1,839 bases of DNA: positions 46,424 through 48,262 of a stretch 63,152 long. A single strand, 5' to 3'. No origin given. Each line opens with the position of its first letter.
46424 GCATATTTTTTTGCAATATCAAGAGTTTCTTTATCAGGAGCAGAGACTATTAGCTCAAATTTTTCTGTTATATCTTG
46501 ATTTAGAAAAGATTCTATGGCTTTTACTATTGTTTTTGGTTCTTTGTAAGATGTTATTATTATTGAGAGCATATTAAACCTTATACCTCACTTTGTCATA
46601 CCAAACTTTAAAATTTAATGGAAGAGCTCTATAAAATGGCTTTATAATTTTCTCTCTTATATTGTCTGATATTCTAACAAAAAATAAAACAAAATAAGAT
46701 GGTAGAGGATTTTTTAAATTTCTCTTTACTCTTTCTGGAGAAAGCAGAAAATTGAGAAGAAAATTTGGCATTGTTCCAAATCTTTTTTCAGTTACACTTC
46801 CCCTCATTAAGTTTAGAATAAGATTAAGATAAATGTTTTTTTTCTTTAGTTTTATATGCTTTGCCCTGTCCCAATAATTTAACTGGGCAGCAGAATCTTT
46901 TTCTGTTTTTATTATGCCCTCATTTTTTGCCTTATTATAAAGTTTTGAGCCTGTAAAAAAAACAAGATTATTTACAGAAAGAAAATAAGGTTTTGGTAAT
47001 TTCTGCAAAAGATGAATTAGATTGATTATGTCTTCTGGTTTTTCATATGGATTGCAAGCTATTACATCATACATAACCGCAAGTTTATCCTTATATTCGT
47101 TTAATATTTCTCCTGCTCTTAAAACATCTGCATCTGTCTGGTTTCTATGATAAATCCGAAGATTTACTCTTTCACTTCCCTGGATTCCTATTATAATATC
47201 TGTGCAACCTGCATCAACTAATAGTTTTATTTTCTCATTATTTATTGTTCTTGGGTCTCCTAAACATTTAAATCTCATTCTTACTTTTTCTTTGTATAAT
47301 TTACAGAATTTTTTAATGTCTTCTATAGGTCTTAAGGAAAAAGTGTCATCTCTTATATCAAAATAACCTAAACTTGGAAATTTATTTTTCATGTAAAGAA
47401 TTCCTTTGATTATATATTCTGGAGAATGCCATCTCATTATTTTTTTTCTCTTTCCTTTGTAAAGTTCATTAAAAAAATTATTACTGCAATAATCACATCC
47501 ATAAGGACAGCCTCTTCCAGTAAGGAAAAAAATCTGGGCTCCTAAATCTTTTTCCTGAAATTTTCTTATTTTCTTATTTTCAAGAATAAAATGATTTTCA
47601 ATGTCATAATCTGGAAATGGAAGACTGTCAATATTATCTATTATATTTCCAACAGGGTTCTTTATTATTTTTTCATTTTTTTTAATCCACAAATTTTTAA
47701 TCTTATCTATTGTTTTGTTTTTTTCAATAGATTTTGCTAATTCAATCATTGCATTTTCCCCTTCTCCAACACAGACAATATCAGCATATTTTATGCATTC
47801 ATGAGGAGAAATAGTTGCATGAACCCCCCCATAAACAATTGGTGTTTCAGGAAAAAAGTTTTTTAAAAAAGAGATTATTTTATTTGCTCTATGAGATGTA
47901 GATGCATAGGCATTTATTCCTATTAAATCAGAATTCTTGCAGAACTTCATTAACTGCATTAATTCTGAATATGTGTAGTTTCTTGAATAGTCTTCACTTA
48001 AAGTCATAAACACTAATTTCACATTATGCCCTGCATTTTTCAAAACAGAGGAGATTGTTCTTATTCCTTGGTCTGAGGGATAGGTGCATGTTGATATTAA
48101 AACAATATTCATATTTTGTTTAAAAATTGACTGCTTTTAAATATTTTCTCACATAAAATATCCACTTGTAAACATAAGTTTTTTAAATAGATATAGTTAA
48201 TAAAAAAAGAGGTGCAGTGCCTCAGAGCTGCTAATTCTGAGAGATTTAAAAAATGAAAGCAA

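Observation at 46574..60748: Three B12-binding radical-SAM paralogs in a genome type not expected to make cobalamin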

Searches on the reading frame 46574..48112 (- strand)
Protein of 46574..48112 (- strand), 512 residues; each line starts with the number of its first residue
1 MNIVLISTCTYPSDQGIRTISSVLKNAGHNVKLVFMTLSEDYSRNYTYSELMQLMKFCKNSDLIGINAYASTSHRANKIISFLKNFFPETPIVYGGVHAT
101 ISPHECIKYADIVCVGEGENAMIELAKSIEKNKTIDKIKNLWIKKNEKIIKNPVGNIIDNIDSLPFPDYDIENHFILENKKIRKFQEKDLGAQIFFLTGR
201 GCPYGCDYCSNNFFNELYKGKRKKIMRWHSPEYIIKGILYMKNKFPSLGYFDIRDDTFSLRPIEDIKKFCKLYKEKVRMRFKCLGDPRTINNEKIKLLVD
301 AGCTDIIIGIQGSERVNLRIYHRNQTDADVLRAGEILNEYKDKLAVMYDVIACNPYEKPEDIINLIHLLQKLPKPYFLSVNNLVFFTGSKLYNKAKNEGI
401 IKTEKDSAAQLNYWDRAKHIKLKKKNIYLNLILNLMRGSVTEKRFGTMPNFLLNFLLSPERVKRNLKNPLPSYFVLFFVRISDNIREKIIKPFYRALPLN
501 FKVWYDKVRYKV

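Call 6: search_protein_families(library=pfam, proteins=[window:46574-48112:-], max_evalue=0.01)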
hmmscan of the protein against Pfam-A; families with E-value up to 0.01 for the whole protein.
window:46574-48112:- (512 aa): 4 families
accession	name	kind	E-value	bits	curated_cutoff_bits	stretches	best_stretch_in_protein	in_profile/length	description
PF04055.27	Radical_SAM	-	3.4e-15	57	29.5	1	198-369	3-166/166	Radical SAM superfamily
PF02310.24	B12-binding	-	9.8e-15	54.9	32.1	1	3-125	3-120/121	B12 binding domain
PF19864.5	Radical_SAM_N2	-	3.9e-06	26.8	29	1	89-142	85-138/151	Radical SAM proteins, N-terminal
PF08497.15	Radical_SAM_N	-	0.0069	16.1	25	0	110-141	161-192/301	Radical SAM N-terminal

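Call 7: search_protein_families(library=ncbifam, proteins=[window:46574-48112:-], max_evalue=0.01)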
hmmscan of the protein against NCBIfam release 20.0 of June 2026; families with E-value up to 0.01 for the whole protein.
window:46574-48112:- (512 aa): 24 families
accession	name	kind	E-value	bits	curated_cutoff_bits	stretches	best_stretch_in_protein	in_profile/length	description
TIGR04072.2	rSAM_ladder_B12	equivalog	6.9e-26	90.9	360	2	196-414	183-391/443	lipid biosynthesis B12-binding/radical SAM protein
TIGR02026.1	BchE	equivalog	6.8e-24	84.6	481.35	1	15-402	23-394/497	magnesium-protoporphyrin IX monomethyl ester anaerobic oxidative cyclase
TIGR03471.1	HpnJ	equivalog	1.2e-21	77.2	577.6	1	51-407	59-399/472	hopanoid biosynthesis associated radical SAM protein HpnJ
TIGR04013.1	B12_SAM_MJ_1487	hypoth_equivalog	9.2e-21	74.1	251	1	39-373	20-334/382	TIGR04013 family B12-binding domain/radical SAM domain-containing protein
NF038361.1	rSAM_Sden_1168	equivalog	6.3e-19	67.9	575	1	63-405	143-483/560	Sden_1168 family B12-binding radical SAM P-methyltransferase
TIGR04190.1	B12_SAM_Ta0216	equivalog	2.8e-17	62.5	500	1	16-243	39-268/554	TIGR04190 family B12-binding domain/radical SAM domain protein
NF050148.1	rSAM_ApyD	equivalog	1.5e-15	56.7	750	1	56-323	70-320/645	RiPP biosynthesis radical SAM protein ApyD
TIGR03975.1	rSAM_ocin_1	subfamily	3.4e-15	55.6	281.85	1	81-374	149-435/606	RiPP maturation radical SAM C-methyltransferase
TIGR04479.1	bcpD_PhpK_rSAM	subfamily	5.1e-15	54.8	600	1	61-380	111-416/504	PhpK family radical SAM P-methyltransferase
TIGR04385.1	B12_rSAM_cofa1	equivalog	2.1e-14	53.6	450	1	15-406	21-405/438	B12 lower ligand biosynthesis radical SAM protein BzaD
TIGR04295.1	B12_rSAM_oligo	hypoth_equivalog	5.1e-11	41.9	400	1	94-311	106-302/422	TIGR04295 family B12-binding domain-containing radical SAM protein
NF033712.0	B12_rSAM_KedN5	subfamily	1.7e-08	33.2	700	1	61-209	63-211/624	KedN5 family methylcobalamin-dependent radical SAM C-methyltransferase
TIGR04367.1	HpnR_B12_rSAM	equivalog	4.1e-08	32.2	650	1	16-218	24-212/490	hopanoid C-3 methylase HpnR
NF040542.1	rSAM_RCCLKC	equivalog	3.1e-07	29.9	450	1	64-221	52-205/423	arsinothricin biosynthesis radical SAM protein ArsL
TIGR04014.1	B12_SAM_MJ_0865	equivalog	6.3e-07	28.5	360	1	50-214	36-182/434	methyl-coenzyme M reductase glutamine C-methyltransferase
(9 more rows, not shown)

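Call 16: find_homologous_proteins(query=window:46574-48112:-, max_evalue=1e-10)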
Query window:46574-48112:- (512 aa): 657 proteins with E <= 1e-10 among 8000 candidates; the best 120 are listed.
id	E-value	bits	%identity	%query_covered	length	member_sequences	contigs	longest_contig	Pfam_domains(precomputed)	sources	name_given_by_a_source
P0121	0.0e+0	1172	100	100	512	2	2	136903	PF04055.28,PF19864.6,PF02310.25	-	-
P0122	4.0e-268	908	76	100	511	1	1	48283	PF04055.28,PF19864.6,PF02310.25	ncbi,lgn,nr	ncbi:MAG: radical SAM protein [Nanoarchaeota archaeon]|nr:radical SAM protein [Nanoarchaeota archaeo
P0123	9.8e-268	907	77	100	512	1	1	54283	PF04055.28,PF19864.6,PF02310.25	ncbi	-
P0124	5.9e-267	904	76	100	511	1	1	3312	PF04055.28,PF02310.25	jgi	-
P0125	1.1e-266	903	77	100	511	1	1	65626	PF04055.28,PF02310.25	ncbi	-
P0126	3.8e-266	902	76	100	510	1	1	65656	PF04055.28,PF19864.6,PF02310.25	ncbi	-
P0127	6.6e-266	901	76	100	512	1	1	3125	PF04055.28,PF02310.25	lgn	-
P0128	9.3e-266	900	76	100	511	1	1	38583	PF04055.28,PF19864.6,PF02310.25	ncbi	-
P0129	3.6e-265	899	76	100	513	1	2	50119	PF04055.28,PF19864.6,PF02310.25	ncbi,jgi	-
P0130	7.6e-265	897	77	100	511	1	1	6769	PF04055.28,PF19864.6,PF02310.25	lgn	-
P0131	8.4e-265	897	75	100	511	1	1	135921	PF04055.28,PF19864.6,PF02310.25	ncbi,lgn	-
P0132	9.9e-265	897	75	100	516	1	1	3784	PF04055.28,PF19864.6,PF02310.25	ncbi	-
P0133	2.3e-264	896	75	100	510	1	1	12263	PF04055.28,PF19864.6,PF02310.25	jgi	-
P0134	4.0e-264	895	75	100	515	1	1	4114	PF04055.28,PF19864.6,PF02310.25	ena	-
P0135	5.7e-264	895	74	100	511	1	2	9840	PF04055.28,PF02310.25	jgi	jgi:anaerobic magnesium-protoporphyrin IX monomethyl ester cyclase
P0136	9.8e-264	894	75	100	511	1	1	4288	PF04055.28,PF19864.6,PF02310.25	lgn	-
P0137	2.2e-263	893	74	100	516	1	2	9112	PF04055.28,PF19864.6,PF02310.25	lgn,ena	-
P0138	3.0e-263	892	74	100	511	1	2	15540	PF04055.28,PF19864.6,PF02310.25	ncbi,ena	-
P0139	5.0e-263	891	76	100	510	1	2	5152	PF04055.28,PF19864.6,PF02310.25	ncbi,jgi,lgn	-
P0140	8.4e-262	887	74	100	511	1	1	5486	PF04055.28,PF19864.6,PF02310.25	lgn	-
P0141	2.2e-261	886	74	100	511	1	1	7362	PF04055.28,PF19864.6,PF02310.25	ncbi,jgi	-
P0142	2.2e-261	886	73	100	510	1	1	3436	PF04055.28,PF02310.25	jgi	jgi:anaerobic magnesium-protoporphyrin IX monomethyl ester cyclase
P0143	4.8e-261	885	75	100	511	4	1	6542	PF04055.28,PF19864.6,PF02310.25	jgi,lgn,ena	-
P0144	1.1e-260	884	75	100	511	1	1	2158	PF04055.28,PF19864.6,PF02310.25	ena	-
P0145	1.6e-260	883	75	100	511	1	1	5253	PF04055.28,PF19864.6,PF02310.25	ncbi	-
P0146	2.8e-260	882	74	100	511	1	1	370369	PF04055.28,PF02310.25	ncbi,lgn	-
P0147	4.6e-260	882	74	100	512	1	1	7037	PF04055.28,PF02310.25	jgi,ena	-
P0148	7.3e-260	881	75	100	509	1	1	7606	PF04055.28,PF19864.6,PF02310.25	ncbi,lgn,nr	ncbi:MAG: radical SAM protein [archaeon]|nr:radical SAM protein [archaeon]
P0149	9.4e-260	881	74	100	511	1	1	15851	PF04055.28,PF02310.25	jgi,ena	-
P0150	1.2e-259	880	74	100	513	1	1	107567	PF04055.28,PF19864.6,PF02310.25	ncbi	-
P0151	1.7e-259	880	73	100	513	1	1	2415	PF04055.28,PF02310.25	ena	-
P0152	1.9e-259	880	73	100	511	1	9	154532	PF04055.28,PF02310.25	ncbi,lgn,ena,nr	ncbi:hypothetical protein CMI44_01290 [Candidatus Pacearchaeota archaeon]|nr:hypothetical protein [C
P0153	2.8e-259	879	74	100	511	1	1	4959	PF04055.28,PF19864.6,PF02310.25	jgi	-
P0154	3.4e-259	879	73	100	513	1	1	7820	PF04055.28,PF19864.6,PF02310.25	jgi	jgi:radical SAM superfamily enzyme YgiQ (UPF0313 family)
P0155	9.4e-259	877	75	100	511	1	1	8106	PF04055.28,PF02310.25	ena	-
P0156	1.0e-258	877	74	100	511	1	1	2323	PF04055.28,PF19864.6,PF02310.25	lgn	-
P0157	1.2e-258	877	75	100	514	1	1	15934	PF04055.28,PF19864.6,PF02310.25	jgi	jgi:anaerobic magnesium-protoporphyrin IX monomethyl ester cyclase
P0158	1.4e-258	877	75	100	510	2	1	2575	PF04055.28,PF02310.25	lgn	-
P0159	1.7e-258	876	75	100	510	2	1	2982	PF04055.28,PF02310.25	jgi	-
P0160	2.1e-258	876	74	100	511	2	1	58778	PF04055.28,PF02310.25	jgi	-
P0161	3.1e-258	876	74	100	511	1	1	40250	PF04055.28,PF19864.6,PF02310.25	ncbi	-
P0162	5.2e-258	875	74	100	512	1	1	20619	PF04055.28,PF19864.6,PF02310.25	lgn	-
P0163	7.7e-258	874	74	100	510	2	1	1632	PF04055.28,PF19864.6,PF02310.25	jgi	jgi:radical SAM superfamily enzyme YgiQ (UPF0313 family)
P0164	1.3e-257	874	74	100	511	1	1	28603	PF04055.28,PF19864.6,PF02310.25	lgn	-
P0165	1.4e-257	873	74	100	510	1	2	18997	PF04055.28,PF19864.6,PF02310.25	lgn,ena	-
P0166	2.7e-257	873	73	100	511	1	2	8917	PF04055.28,PF19864.6,PF02310.25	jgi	-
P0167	3.1e-257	872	72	100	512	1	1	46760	PF04055.28,PF19864.6,PF02310.25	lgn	-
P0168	4.7e-257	872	74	100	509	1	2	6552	PF04055.28,PF19864.6,PF02310.25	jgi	-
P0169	5.0e-257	872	74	100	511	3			PF04055.28,PF19864.6,PF02310.25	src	-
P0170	5.1e-257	872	74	100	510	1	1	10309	PF04055.28,PF02310.25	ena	-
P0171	6.8e-257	871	73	100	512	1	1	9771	PF04055.28,PF19864.6,PF02310.25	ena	-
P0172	6.9e-257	871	74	100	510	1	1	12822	PF04055.28,PF19864.6,PF02310.25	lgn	-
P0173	1.1e-256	870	72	100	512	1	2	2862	PF04055.28,PF19864.6,PF02310.25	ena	-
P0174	1.5e-256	870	73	100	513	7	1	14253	PF04055.28,PF02310.25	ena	-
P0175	1.5e-256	870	72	100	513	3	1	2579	PF04055.28,PF19864.6,PF02310.25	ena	-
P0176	2.2e-256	870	72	100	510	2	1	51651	PF04055.28,PF19864.6,PF02310.25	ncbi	ncbi:MAG: radical SAM protein [archaeon]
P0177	3.0e-256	869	73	100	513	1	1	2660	PF04055.28,PF19864.6,PF02310.25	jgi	-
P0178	4.2e-256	869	73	100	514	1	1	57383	PF04055.28,PF19864.6,PF02310.25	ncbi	-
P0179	4.3e-256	869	74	100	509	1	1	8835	PF04055.28,PF02310.25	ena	-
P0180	4.4e-256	869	72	100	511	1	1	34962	PF04055.28,PF19864.6,PF02310.25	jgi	jgi:radical SAM superfamily enzyme YgiQ (UPF0313 family)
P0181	4.8e-256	868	73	100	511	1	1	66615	PF04055.28,PF19864.6,PF02310.25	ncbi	-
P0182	5.2e-256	868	73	100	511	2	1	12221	PF04055.28,PF02310.25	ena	-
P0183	7.6e-256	868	74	100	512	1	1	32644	PF04055.28,PF02310.25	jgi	jgi:radical SAM superfamily enzyme YgiQ (UPF0313 family)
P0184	1.8e-255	866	73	100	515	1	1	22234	PF04055.28,PF02310.25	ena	-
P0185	2.1e-255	866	73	100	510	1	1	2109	PF04055.28,PF19864.6,PF02310.25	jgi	jgi:anaerobic magnesium-protoporphyrin IX monomethyl ester cyclase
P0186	2.1e-255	866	72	100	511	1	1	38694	PF04055.28,PF19864.6,PF02310.25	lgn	-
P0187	2.2e-255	866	74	100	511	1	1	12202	PF04055.28,PF02310.25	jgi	jgi:radical SAM superfamily enzyme YgiQ (UPF0313 family)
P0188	2.3e-255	866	72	100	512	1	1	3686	PF04055.28,PF19864.6,PF02310.25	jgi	jgi:anaerobic magnesium-protoporphyrin IX monomethyl ester cyclase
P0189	2.9e-255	866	73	100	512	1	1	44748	PF04055.28,PF19864.6,PF02310.25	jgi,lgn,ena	-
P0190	3.4e-255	866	72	100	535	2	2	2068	PF04055.28,PF19864.6,PF02310.25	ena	-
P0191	3.4e-255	866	69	100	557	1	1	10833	PF04055.28,PF02310.25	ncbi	-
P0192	4.1e-255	865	73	100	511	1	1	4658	PF04055.28,PF19864.6,PF02310.25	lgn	-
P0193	4.8e-255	865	74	100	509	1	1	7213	PF04055.28,PF19864.6,PF02310.25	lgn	-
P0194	8.7e-255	864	72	100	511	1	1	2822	PF04055.28,PF02310.25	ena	-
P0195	8.8e-255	864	74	100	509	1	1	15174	PF04055.28,PF19864.6,PF02310.25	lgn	-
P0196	1.2e-254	864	72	100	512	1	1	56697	PF04055.28,PF19864.6,PF02310.25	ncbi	ncbi:MAG: radical SAM protein [archaeon]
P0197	1.3e-254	864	72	100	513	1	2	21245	PF04055.28,PF19864.6,PF02310.25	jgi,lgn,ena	-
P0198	1.3e-254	864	73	100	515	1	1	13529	PF04055.28,PF19864.6,PF02310.25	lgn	-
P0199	1.4e-254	864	74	100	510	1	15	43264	PF04055.28,PF19864.6,PF02310.25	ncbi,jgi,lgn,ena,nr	ncbi:B12-binding domain-containing radical SAM protein [Candidatus Pacearchaeota archaeon]|nr:B12-bi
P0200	3.6e-254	862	72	100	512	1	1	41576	PF04055.28,PF19864.6,PF02310.25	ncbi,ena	-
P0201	4.9e-254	862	71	100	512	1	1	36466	PF04055.28,PF19864.6,PF02310.25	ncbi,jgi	-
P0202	5.3e-254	862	72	100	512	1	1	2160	PF04055.28,PF02310.25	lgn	-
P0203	5.5e-254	862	72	100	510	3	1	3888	PF04055.28,PF02310.25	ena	-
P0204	7.1e-254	861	73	100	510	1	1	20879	PF04055.28,PF02310.25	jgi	-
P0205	7.7e-254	861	74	100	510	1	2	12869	PF04055.28,PF02310.25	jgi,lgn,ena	-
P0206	1.2e-253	860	72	100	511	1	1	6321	PF04055.28,PF02310.25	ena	-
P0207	1.2e-253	860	72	100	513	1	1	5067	PF04055.28,PF19864.6,PF02310.25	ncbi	-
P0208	1.3e-253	860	72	100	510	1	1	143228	PF04055.28,PF19864.6,PF02310.25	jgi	-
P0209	1.4e-253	860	72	100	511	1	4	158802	PF04055.28,PF02310.25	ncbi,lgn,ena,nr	ncbi:MAG TPA: B12-binding domain-containing radical SAM protein [Candidatus Pacearchaeota archaeon]|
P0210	2.3e-253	860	72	100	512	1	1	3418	PF04055.28,PF19864.6,PF02310.25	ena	-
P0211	5.4e-253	858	73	100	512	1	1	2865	PF04055.28,PF19864.6,PF02310.25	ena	-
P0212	6.2e-253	858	73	100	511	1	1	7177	PF04055.28,PF19864.6,PF02310.25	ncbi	ncbi:MAG: radical SAM protein [Nanoarchaeota archaeon]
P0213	6.3e-253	858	73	100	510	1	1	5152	PF04055.28,PF19864.6,PF02310.25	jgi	jgi:radical SAM superfamily enzyme YgiQ (UPF0313 family)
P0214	1.0e-252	857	72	100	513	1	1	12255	PF04055.28,PF19864.6,PF02310.25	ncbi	-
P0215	1.3e-252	857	70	100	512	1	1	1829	PF04055.28,PF02310.25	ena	-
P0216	1.4e-252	857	72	100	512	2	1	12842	PF04055.28,PF19864.6,PF02310.25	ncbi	-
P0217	1.7e-252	857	73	100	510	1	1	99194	PF04055.28,PF19864.6,PF02310.25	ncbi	-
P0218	1.8e-252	857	73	100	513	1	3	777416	PF04055.28,PF19864.6,PF02310.25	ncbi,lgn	-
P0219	2.9e-252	856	72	100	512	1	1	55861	PF04055.28,PF19864.6,PF02310.25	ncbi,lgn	-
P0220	3.2e-252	856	72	100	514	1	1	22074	PF04055.28,PF19864.6,PF02310.25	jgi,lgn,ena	-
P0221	3.2e-252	856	71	100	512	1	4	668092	PF04055.28,PF19864.6,PF02310.25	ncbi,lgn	-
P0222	3.3e-252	856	73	100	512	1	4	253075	PF04055.28,PF19864.6,PF02310.25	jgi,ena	-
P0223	4.0e-252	855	73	100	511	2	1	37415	PF04055.28,PF02310.25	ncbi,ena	-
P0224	4.1e-252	855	73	100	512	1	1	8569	PF04055.28,PF19864.6,PF02310.25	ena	-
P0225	7.7e-252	855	70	100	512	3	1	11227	PF04055.28,PF19864.6,PF02310.25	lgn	-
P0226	1.0e-251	854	72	100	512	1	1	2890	PF04055.28,PF19864.6,PF02310.25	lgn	-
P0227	1.1e-251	854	72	100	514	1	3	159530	PF04055.28,PF19864.6,PF02310.25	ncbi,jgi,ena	-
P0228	1.7e-251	853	72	100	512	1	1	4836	PF04055.28,PF19864.6,PF02310.25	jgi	jgi:radical SAM superfamily enzyme YgiQ (UPF0313 family)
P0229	2.3e-251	853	72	100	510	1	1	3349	PF04055.28,PF19864.6,PF02310.25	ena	-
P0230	2.4e-251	853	71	100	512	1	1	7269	PF04055.28,PF19864.6,PF02310.25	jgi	jgi:radical SAM superfamily enzyme YgiQ (UPF0313 family)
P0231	2.8e-251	853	72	100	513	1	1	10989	PF04055.28,PF19864.6,PF02310.25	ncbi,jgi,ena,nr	ncbi:MAG TPA: radical SAM protein [Patescibacteria group bacterium]|nr:radical SAM protein [Patescib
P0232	3.4e-251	852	70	100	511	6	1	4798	PF04055.28,PF02310.25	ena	-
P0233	3.5e-251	852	70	100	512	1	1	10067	PF04055.28,PF02310.25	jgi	jgi:anaerobic magnesium-protoporphyrin IX monomethyl ester cyclase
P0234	4.1e-251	852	71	100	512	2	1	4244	PF04055.28,PF19864.6,PF02310.25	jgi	-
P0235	4.2e-251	852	71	100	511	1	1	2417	PF04055.28,PF19864.6,PF02310.25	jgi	jgi:anaerobic magnesium-protoporphyrin IX monomethyl ester cyclase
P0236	5.2e-251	852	73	100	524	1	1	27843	PF04055.28,PF19864.6,PF02310.25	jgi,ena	-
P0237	7.4e-251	851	71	100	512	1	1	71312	PF04055.28,PF19864.6,PF02310.25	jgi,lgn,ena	-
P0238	7.5e-251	851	73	100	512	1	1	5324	PF04055.28,PF19864.6,PF02310.25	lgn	-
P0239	1.1e-250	851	71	100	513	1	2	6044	PF04055.28,PF19864.6,PF02310.25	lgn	-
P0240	1.5e-250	850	72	100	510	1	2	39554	PF04055.28,PF19864.6,PF02310.25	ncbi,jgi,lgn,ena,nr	ncbi:MAG: B12-binding domain-containing radical SAM protein [Nanoarchaeota archaeon]|nr:B12-binding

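Call 21: search_solved_structures(query=window:46574-48112:-, max_evalue=0.01)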
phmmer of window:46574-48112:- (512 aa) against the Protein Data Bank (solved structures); distinct sequences matched with E-value up to 0.01: 1.
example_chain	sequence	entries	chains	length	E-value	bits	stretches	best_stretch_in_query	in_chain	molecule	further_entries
7kdx_A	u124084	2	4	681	8.7e-07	31.2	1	59-210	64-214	Methyltransferase TokK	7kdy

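Call 24: find_encoding_contigs(protein=P0121, flank=10000, max_places=4)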
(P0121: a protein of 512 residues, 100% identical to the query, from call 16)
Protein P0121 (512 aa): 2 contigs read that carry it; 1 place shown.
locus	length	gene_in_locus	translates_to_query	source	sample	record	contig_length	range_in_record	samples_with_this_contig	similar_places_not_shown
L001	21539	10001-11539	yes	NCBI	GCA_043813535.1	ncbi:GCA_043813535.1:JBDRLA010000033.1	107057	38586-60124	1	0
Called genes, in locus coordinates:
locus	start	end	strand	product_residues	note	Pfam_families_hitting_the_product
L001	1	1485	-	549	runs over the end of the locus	PF13231:PMT_2 (weak)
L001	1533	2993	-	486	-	PF04055:Radical_SAM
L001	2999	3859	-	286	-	PF01073:3Beta_HSD, PF01370:Epimerase, PF04321:RmlD_sub_bind, PF07993:NAD_binding_4 (faint), PF13460:NAD_binding_10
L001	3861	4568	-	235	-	PF00535:Glycos_transf_2, PF10111:Glyco_tranf_2_2, PF13641:Glyco_tranf_2_3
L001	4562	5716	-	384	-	PF20706:GT4-conflict (weak), PF00534:Glycos_transf_1, PF13692:Glyco_trans_1_4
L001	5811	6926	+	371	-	PF04055:Radical_SAM, PF13186:SPASM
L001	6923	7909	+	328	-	PF13186:SPASM (faint), PF13353:Fer4_12 (faint), PF04055:Radical_SAM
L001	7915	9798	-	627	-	PF00483:NTP_transferase, PF12804:NTP_transf_3, PF13439:Glyco_transf_4, PF00534:Glycos_transf_1, PF13692:Glyco_trans_1_4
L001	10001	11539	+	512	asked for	PF02310:B12-binding, PF19864:Radical_SAM_N2 (weak), PF04055:Radical_SAM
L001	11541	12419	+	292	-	PF00535:Glycos_transf_2, PF13641:Glyco_tranf_2_3, PF13506:Glyco_transf_21 (weak), PF01644:Chitin_synth_1 (faint), PF13632:Glyco_trans_2_3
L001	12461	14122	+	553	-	PF02366:PMT, PF13231:PMT_2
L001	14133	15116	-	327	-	PF13489:Methyltransf_23, PF02353:CMAS (weak), PF05175:MTS (weak), PF05401:NodS, PF13847:Methyltransf_31, PF08241:Methyltransf_11, PF08242:Methyltransf_12, PF13649:Methyltransf_25, +2 more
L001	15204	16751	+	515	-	PF02366:PMT, PF13231:PMT_2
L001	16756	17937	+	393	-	PF00534:Glycos_transf_1, PF13692:Glyco_trans_1_4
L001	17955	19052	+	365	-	PF04015:DUF362, PF13534:Fer4_17 (faint), PF00037:Fer4, PF12797:Fer4_2 (faint), PF12837:Fer4_6 (weak), PF13237:Fer4_10 (weak), PF14697:Fer4_21 (weak), PF12838:Fer4_7 (weak), +1 more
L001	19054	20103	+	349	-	PF04055:Radical_SAM, PF13186:SPASM (weak)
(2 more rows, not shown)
